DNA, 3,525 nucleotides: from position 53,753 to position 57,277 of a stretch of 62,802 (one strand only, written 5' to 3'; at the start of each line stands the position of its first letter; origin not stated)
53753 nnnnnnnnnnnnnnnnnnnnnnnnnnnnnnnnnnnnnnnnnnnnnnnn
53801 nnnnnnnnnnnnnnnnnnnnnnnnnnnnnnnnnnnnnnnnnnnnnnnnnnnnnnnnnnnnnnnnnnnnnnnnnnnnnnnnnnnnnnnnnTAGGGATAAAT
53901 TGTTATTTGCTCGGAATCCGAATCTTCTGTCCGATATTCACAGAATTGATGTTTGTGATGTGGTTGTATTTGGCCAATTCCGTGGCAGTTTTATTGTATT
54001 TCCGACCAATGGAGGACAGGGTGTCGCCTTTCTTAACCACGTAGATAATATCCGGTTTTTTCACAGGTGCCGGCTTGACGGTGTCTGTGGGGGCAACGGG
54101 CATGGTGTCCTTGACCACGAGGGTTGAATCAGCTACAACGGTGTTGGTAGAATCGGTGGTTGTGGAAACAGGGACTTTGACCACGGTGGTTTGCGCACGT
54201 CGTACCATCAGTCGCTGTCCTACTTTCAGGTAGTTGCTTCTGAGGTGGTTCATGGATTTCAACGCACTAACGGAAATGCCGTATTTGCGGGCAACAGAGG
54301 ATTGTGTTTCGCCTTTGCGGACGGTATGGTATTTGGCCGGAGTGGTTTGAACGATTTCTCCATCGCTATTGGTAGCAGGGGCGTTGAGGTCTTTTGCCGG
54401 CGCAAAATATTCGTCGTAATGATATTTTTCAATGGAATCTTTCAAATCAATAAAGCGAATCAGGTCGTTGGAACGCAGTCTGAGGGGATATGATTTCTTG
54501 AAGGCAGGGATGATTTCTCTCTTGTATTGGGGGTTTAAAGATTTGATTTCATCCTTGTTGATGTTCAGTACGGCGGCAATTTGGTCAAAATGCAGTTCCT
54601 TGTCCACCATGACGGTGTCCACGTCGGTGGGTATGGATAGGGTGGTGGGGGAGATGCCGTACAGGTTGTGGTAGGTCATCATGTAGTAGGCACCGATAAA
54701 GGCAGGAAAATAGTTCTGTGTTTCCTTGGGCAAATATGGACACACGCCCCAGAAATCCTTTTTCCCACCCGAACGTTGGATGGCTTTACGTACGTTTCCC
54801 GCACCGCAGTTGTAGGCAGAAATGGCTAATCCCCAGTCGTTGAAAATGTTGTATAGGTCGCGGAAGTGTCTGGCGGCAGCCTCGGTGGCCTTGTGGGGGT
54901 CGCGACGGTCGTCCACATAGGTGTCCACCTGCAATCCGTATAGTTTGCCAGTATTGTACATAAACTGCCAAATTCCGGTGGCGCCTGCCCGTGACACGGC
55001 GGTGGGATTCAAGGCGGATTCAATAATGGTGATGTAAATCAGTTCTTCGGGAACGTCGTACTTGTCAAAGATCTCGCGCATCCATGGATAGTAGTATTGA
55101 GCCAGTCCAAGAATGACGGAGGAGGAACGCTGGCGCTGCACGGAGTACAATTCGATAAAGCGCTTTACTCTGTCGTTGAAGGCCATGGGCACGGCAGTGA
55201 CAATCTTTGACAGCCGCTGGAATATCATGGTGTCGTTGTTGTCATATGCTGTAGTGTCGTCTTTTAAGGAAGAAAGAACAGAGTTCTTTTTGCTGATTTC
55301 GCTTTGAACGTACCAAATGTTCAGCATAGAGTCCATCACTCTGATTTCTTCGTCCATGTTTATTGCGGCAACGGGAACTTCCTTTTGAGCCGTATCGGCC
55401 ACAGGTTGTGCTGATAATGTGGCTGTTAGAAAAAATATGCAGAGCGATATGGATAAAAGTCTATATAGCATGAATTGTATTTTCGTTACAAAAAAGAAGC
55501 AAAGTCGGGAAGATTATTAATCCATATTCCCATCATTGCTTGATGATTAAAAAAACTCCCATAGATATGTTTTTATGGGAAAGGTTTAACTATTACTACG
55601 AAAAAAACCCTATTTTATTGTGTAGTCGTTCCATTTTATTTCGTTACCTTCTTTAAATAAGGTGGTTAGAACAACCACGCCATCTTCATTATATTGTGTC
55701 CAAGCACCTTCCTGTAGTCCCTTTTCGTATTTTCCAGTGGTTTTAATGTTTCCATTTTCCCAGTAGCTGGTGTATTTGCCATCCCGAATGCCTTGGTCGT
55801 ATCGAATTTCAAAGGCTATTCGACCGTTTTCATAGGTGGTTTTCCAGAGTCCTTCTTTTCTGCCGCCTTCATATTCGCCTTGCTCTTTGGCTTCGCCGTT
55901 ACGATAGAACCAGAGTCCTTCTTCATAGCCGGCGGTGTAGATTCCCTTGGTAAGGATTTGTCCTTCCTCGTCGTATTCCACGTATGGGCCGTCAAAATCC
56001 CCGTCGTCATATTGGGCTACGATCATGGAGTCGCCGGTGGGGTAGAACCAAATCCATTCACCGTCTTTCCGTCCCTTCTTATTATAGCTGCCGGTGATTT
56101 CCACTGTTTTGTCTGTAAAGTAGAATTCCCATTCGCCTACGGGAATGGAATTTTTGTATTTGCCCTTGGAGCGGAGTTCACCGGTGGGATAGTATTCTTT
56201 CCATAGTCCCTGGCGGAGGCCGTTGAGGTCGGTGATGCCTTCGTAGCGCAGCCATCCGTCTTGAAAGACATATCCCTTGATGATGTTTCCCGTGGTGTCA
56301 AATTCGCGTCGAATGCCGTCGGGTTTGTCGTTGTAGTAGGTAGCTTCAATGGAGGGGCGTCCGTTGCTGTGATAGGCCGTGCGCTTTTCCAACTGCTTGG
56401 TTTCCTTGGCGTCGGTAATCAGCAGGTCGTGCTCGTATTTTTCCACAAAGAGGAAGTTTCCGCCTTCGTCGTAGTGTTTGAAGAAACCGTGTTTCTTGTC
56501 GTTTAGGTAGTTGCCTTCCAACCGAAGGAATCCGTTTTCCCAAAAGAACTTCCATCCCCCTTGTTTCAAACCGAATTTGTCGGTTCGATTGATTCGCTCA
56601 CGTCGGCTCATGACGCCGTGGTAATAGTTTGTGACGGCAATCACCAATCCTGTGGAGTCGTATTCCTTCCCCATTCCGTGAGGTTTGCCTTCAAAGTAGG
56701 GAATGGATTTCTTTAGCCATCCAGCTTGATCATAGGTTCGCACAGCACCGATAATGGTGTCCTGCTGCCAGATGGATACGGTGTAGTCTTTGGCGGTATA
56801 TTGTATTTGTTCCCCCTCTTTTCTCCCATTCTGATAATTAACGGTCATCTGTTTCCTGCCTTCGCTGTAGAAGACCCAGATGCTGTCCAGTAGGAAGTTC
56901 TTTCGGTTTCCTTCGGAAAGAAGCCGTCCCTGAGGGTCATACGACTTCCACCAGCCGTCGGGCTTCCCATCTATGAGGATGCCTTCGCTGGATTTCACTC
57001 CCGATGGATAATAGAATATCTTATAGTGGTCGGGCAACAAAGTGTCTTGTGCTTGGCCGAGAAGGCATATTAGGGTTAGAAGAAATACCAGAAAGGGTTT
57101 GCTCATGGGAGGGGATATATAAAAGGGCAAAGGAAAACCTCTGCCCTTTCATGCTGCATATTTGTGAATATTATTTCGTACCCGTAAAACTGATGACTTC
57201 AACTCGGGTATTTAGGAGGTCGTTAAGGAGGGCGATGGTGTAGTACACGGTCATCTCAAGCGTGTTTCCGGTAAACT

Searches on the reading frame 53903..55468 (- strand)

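Call 99: search_protein_families(library=pfam, proteins=[window:53903-55468:-], max_evalue=0.001)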
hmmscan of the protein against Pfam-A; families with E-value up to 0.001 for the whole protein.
window:53903-55468:- (521 aa): 4 families
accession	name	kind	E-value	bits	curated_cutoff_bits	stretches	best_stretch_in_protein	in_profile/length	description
PF01476.26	LysM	-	5.6e-30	103.5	20.9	2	476-519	1-43/43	LysM domain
PF01464.25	SLT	-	6.7e-29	100.3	21.3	1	136-238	9-113/117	Transglycosylase SLT domain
PF23577.1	LysM_RLK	-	9.1e-05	22.9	27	0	476-506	3-33/44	LysM domain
PF23473.1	LysM3_LYK4_5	-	0.0005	20.5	29.3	0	476-506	5-35/48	LYK4/5 LysM3 domain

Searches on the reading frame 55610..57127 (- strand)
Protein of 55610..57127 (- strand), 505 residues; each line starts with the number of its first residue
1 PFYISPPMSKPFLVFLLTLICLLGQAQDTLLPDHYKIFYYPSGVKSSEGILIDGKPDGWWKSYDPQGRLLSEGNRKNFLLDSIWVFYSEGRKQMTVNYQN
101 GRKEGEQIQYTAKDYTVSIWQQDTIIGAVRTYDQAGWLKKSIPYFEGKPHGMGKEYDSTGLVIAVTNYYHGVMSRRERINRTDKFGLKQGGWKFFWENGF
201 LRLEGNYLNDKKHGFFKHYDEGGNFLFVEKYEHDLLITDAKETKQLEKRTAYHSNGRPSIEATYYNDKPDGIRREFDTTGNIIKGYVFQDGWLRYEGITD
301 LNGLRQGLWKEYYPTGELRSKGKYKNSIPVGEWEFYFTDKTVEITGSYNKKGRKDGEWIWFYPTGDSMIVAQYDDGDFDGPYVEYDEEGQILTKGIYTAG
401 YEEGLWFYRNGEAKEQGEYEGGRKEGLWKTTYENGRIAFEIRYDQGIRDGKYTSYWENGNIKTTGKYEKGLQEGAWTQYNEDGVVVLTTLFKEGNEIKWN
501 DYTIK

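Call 99: search_protein_families(library=pfam, proteins=[window:55610-57127:-], max_evalue=0.001)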
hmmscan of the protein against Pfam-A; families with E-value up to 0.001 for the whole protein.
window:55610-57127:- (505 aa): 1 family
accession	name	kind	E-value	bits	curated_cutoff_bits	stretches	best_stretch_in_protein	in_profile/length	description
PF07661.19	MORN_2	-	3.7e-27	91.6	29.6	1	305-326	1-22/22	MORN repeat variant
